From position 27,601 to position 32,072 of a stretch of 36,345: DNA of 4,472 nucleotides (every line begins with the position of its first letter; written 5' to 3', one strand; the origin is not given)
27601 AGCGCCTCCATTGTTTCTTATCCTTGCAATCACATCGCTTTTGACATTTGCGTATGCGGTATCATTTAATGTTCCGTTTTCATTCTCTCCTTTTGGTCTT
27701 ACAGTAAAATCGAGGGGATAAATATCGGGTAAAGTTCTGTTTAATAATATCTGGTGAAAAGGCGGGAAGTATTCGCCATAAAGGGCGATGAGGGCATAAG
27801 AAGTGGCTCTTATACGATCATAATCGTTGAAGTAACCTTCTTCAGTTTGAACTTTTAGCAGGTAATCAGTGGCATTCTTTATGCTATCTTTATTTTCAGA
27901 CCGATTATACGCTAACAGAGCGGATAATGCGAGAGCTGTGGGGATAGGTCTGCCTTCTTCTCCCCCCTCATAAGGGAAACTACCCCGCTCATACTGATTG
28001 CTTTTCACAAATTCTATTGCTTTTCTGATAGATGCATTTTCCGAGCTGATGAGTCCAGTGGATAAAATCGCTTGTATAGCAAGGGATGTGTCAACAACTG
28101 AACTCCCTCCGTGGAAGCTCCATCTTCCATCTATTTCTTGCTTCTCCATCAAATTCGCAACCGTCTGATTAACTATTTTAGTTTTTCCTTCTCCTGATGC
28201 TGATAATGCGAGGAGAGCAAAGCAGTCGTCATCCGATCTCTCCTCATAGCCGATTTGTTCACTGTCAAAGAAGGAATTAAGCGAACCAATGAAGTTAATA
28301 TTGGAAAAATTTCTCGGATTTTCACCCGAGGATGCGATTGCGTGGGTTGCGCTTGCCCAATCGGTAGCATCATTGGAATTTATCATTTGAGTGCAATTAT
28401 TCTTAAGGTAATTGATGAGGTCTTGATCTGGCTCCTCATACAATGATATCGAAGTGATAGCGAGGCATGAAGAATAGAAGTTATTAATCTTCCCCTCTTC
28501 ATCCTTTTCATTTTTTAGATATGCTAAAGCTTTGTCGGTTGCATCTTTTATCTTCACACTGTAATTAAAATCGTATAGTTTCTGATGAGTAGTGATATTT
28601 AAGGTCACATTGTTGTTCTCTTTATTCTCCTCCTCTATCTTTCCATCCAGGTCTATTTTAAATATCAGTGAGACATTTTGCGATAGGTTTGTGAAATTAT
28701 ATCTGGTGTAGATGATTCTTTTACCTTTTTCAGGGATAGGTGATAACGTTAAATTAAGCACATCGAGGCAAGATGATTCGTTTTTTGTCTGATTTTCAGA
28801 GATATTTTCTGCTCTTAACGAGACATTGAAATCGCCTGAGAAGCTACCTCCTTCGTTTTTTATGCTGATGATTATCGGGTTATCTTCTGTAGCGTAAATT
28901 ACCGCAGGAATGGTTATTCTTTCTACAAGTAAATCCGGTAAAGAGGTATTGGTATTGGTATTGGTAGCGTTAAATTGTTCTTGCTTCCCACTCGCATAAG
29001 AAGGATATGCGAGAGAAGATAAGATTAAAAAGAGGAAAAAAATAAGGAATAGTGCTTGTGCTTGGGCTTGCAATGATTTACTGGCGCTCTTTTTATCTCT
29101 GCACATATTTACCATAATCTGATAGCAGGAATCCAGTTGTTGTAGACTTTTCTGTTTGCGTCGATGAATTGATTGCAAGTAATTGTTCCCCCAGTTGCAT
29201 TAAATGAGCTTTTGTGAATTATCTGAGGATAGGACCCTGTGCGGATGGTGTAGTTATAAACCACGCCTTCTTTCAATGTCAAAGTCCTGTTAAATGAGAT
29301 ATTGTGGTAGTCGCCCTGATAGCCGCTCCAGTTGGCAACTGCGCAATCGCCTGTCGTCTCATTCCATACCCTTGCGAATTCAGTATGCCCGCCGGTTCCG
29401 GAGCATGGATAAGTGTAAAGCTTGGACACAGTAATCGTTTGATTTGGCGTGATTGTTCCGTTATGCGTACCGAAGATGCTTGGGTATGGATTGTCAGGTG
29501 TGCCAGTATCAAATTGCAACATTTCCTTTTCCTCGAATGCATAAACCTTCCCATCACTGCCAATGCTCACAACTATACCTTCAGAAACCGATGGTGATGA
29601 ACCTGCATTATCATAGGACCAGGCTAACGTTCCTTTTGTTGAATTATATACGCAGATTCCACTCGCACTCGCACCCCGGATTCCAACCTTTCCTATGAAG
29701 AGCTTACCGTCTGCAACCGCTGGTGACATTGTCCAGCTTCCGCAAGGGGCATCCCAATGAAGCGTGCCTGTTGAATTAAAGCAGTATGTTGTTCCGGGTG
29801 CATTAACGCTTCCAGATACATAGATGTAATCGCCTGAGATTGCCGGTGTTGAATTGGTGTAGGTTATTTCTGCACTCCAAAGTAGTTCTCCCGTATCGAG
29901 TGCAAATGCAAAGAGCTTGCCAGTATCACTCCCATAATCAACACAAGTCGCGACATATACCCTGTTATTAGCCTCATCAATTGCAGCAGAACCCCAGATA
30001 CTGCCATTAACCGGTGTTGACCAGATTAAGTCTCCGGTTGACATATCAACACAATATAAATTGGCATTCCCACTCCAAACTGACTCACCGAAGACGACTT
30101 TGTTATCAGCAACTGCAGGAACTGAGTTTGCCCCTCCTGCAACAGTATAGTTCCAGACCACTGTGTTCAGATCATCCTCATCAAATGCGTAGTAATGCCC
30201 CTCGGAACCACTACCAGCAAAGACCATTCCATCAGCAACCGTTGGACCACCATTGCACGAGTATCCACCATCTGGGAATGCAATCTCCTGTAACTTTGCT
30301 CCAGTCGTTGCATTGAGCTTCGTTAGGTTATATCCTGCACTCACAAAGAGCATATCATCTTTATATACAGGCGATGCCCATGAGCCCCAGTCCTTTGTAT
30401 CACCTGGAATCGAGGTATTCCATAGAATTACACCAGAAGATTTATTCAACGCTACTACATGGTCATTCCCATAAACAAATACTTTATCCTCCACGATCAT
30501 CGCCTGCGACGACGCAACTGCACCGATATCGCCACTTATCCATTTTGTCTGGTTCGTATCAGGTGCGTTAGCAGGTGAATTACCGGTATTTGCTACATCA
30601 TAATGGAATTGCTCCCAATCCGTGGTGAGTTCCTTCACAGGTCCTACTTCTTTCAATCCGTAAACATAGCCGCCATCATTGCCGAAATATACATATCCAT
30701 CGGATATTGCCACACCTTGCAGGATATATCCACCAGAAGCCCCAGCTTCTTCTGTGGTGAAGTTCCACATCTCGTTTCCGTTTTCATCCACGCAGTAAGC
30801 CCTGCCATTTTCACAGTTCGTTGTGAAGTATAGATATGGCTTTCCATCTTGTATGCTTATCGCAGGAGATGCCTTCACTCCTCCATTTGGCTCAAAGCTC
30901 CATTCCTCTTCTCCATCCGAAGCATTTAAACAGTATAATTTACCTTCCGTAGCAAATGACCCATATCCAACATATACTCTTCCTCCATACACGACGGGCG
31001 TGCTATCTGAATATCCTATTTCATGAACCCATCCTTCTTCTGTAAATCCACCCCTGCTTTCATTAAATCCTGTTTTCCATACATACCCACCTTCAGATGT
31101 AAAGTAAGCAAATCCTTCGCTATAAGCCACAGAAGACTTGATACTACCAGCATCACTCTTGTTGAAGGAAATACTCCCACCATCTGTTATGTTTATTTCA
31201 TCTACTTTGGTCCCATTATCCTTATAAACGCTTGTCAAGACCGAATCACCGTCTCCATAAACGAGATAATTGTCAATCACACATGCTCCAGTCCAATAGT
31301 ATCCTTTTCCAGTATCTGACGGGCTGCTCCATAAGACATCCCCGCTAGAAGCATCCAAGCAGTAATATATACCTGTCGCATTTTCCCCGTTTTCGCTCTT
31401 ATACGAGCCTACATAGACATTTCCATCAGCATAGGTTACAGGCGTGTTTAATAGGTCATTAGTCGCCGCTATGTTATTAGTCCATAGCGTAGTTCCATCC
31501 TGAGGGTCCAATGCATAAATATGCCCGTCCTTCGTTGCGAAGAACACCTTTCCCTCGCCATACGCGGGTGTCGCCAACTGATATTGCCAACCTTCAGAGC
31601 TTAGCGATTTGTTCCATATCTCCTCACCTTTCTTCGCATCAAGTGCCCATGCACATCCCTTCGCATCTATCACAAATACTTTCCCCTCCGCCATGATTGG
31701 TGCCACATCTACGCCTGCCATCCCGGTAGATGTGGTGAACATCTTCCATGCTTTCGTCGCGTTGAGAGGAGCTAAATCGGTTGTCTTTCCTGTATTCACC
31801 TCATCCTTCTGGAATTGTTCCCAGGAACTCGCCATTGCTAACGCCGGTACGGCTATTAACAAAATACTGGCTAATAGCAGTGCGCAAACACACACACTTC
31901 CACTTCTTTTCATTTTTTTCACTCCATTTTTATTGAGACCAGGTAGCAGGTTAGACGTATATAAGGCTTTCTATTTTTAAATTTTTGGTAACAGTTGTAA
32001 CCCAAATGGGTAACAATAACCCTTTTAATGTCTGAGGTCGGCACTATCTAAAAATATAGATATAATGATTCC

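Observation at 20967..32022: Six translationally coupled genes: giant PQQ/CARDB surface proteins, an ExbB/ExbD-like proton channel, a PGF-CTERM BtuF-like binding protein and a PP-loop ATPase. Candidate PMF-energised surface capture/uptake machine in an archaeon.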

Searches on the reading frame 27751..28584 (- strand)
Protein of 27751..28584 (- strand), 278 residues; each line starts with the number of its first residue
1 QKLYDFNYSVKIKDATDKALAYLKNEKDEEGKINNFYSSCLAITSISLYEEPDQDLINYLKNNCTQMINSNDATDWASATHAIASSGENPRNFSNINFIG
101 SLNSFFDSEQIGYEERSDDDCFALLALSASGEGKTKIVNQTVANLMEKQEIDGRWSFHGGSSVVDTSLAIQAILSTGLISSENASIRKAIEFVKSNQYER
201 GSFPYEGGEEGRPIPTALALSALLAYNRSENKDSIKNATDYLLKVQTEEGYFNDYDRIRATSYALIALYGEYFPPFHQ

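Call 42: find_homologous_proteins(query=window:27751-28584:-, max_evalue=0.001)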
Query seq(278 aa) (278 aa): 1 proteins with E <= 0.001 among 2347 candidates.
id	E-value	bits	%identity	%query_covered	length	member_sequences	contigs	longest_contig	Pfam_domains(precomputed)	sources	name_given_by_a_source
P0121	3.4e-14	71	27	94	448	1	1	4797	PF07678.21,PF13243.13,PF00432.28,PF13249.13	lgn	-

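Call 46: search_solved_structures(query=A2, max_evalue=1, show_alignments=2)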
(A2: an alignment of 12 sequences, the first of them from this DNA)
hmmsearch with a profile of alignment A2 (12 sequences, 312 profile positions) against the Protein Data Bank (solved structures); distinct sequences matched with E-value up to 1: 67 (the best 60 are shown).
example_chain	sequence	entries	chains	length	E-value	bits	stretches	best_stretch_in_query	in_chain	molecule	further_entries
1gsz_A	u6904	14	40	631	4.3e-32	114.4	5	149-269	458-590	SQUALENE--HOPENE CYCLASE | SQUALENE-HOPENE CYCLASE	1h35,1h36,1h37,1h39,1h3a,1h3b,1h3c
2sqc_A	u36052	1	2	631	1.2e-31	112.9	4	149-269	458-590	SQUALENE-HOPENE CYCLASE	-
3sqc_A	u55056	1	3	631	1.3e-31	112.8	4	149-269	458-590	SQUALENE--HOPENE CYCLASE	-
8zg1_A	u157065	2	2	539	2.7e-24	88.8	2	166-294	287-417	Squalene cyclase C-terminal domain-containing protein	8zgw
7xq4_A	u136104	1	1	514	4.9e-24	87.9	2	164-294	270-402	SQHop_cyclase_C domain-containing protein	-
7xr7_A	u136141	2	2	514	9.1e-24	87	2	164-294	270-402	SQHop_cyclase_C domain-containing protein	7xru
7xqz_A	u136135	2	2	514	1.3e-23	86.5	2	164-294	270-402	SQHop_cyclase_C domain-containing protein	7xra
8zg5_A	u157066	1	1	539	1.4e-23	86.5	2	166-294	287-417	Squalene cyclase C-terminal domain-containing protein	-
8zg0_A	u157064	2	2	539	1.8e-23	86.1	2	164-294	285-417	Squalene cyclase C-terminal domain-containing protein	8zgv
1w6k_A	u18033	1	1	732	5.4e-15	58.2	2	179-272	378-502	LANOSTEROL SYNTHASE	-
1w6j_A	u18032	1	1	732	5.5e-15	58.2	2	179-272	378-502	LANOSTEROL SYNTHASE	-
8j5z_A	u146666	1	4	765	1e-14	57.3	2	155-274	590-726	Terpene cyclase/mutase family member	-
8paj_A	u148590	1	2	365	6.5e-09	38.2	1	159-230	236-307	Squalene-hopene/tetraprenyl-beta-curcumene cyclase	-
6sbd_A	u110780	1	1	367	9.2e-09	37.7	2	163-270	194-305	MstE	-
6sbe_A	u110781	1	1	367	2.4e-08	36.4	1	163-270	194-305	MstE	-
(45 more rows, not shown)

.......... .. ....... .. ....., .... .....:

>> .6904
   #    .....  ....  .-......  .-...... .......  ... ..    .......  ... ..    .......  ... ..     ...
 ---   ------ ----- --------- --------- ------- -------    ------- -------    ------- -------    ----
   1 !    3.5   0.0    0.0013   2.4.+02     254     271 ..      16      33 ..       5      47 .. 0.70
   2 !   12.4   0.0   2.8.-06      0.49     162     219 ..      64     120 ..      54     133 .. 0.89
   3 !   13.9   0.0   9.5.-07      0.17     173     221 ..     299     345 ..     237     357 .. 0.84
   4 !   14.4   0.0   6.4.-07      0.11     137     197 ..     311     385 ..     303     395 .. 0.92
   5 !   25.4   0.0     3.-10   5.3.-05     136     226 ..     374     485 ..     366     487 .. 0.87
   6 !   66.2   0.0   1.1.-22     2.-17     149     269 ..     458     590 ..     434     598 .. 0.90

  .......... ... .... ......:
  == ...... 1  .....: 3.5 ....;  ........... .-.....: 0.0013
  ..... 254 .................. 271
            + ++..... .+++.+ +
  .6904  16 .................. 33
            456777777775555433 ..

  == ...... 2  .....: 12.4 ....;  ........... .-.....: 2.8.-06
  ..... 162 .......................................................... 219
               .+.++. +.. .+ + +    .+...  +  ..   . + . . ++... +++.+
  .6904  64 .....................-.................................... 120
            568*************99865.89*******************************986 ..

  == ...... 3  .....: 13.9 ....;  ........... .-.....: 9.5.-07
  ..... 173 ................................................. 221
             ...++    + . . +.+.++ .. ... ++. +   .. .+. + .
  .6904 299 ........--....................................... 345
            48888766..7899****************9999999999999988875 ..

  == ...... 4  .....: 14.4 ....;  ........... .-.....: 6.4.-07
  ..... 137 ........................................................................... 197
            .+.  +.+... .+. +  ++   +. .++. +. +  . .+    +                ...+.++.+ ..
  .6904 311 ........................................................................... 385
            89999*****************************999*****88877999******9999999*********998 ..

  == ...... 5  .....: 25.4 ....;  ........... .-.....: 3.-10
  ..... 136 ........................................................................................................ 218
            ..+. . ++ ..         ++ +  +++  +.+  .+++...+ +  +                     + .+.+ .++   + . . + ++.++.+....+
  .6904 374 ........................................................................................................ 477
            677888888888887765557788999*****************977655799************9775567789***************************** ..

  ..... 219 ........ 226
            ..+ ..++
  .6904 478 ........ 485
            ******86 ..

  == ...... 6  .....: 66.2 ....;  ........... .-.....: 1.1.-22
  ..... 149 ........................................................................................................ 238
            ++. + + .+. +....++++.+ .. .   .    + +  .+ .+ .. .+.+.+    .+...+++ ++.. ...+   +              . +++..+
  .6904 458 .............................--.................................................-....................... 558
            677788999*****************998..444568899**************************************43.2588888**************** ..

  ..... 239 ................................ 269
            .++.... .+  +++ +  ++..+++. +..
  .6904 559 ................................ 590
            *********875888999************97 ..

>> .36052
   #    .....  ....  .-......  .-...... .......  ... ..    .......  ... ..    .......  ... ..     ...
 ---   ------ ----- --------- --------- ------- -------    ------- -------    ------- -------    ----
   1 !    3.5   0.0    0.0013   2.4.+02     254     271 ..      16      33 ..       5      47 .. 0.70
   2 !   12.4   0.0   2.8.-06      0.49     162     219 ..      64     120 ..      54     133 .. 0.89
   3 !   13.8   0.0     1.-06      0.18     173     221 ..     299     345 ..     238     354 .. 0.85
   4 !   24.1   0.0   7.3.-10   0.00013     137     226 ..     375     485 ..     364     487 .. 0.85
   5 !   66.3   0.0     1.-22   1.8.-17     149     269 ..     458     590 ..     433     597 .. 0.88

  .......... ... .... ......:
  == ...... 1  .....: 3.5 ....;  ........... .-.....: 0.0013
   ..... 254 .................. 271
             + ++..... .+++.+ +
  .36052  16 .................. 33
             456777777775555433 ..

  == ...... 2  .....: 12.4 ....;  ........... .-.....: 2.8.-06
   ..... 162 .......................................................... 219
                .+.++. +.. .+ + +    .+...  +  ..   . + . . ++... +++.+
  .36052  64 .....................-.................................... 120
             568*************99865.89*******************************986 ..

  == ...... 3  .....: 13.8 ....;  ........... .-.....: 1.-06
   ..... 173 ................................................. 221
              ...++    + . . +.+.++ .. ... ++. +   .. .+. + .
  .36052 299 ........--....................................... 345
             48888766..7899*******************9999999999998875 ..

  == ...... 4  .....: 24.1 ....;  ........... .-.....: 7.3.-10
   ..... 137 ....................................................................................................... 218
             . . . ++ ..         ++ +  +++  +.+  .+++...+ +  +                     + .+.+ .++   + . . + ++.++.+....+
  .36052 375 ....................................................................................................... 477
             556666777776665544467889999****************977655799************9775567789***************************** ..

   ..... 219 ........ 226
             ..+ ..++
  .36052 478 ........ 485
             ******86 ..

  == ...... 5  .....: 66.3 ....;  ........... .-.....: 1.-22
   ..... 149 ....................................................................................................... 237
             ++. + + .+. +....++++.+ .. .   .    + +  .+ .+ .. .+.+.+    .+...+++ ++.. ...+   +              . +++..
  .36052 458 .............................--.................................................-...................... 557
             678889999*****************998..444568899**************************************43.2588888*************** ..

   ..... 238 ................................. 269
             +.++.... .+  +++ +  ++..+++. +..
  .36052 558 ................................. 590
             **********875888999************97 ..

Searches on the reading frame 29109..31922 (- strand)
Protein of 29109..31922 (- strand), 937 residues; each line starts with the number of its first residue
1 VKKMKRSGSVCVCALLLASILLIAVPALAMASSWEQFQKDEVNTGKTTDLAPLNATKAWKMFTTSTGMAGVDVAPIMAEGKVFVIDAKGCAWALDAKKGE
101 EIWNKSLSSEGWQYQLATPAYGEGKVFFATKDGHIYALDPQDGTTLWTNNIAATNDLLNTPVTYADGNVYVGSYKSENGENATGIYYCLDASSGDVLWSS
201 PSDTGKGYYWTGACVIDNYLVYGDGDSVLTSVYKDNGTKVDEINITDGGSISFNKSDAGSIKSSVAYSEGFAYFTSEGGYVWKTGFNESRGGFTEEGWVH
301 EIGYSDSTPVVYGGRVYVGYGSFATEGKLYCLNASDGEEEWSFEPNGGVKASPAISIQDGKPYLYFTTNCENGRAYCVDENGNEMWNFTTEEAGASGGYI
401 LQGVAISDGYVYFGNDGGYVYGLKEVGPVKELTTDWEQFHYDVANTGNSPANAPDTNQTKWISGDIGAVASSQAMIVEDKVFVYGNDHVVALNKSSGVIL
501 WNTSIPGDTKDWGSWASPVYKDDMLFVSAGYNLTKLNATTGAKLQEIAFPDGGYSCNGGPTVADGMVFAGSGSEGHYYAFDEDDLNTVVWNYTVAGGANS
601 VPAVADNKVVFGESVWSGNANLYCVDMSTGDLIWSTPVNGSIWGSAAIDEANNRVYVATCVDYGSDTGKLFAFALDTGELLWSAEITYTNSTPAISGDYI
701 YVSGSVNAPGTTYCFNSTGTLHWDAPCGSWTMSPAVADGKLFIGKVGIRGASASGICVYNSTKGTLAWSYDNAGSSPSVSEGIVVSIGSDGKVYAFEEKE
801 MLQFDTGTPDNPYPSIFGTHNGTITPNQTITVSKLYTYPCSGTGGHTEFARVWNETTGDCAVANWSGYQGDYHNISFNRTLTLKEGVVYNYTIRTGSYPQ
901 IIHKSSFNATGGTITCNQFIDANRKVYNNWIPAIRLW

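Call 4: search_protein_families(library=pfam, proteins=[window:29109-31922:-], max_evalue=0.01)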
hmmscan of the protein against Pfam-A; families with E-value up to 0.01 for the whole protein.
window:29109-31922:- (937 aa): 6 families
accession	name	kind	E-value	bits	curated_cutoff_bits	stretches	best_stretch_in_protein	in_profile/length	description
PF13360.13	PQQ_2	-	7.8e-59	199.6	27.6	6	73-238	67-228/233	Outer membrane protein assembly factor BamB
PF13570.13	Beta-prop_ACSF4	-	1.6e-39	136.6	133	3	573-798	69-289/329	Beta-alanine-activating enzyme, beta-propeller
PF01011.28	PQQ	-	2e-12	47.1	26.7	1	116-155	50-89/595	Glucose/ethanol/alcohol dehydrogenase, beta-propeller domain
PF25293.1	Beta-prop_EMC1_N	-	2.4e-08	34.4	34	0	95-171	91-168/219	EMC1 N-terminal beta-propeller domain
PF25292.1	Beta-prop_CGLA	-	6.2e-08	32.9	26.8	0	371-427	52-106/316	Lambda-carrageenase beta-propeller domain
PF23727.1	Beta-prop_FAM234A_B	-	0.0018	17.3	26.4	0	92-162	55-130/467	FAM234A/B beta-propeller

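Call 39: search_protein_families(library=ncbifam, proteins=[window:29109-31922:-], max_evalue=0.001)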
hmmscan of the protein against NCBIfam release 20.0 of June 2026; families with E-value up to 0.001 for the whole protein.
window:29109-31922:- (937 aa): 6 families
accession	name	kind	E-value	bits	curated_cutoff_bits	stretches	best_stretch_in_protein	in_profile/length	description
TIGR03300.1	assembly_YfgL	equivalog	1.2e-41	142.7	285.2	2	33-165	17-145/377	outer membrane protein assembly factor BamB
NF008351.0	PRK11138.1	equivalog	1.3e-37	129.3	423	4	28-201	17-187/394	outer membrane protein assembly factor BamB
TIGR03075.1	PQQ_enz_alc_DH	subfamily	5.7e-21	74.7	480.05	2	57-203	49-200/530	PQQ-dependent dehydrogenase, methanol/ethanol family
NF053615.1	SerThrKinAfsKStmc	equivalog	7.8e-16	57.9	1300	2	59-251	597-776/809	protein serine/threonine kinase AfsK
NF041516.1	PA2928_fam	subfamily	1e-08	34.9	70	1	91-149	71-127/376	PA2928 family protein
NF040673.1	PLuB_PQQ_rpt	exception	1.6e-05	24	250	0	606-659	169-220/395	PLuB system PQQ-binding repeat protein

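Call 94: search_protein_families(library=padloc, proteins=[window:29109-31922:-], max_evalue=0.01)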
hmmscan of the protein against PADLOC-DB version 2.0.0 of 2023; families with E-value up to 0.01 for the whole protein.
window:29109-31922:- (937 aa): 0 families

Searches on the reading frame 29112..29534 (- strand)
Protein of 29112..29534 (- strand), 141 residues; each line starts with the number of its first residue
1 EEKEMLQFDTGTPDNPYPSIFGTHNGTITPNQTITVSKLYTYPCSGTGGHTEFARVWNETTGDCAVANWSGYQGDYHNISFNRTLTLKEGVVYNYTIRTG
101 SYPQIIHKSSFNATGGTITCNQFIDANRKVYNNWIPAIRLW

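Call 74: search_protein_families(library=pfam, proteins=[window:29112-29534:-], max_evalue=1)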
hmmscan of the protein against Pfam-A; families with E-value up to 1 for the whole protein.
seq(141 aa): 2 families
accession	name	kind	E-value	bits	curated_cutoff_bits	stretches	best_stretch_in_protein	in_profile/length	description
PF01630.24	Glyco_hydro_56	-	0.038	13.4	23.2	1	50-116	5-71/335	Hyaluronidase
PF23661.1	SHMOOSE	-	0.065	14.1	27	1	14-43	15-44/58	SHMOOSE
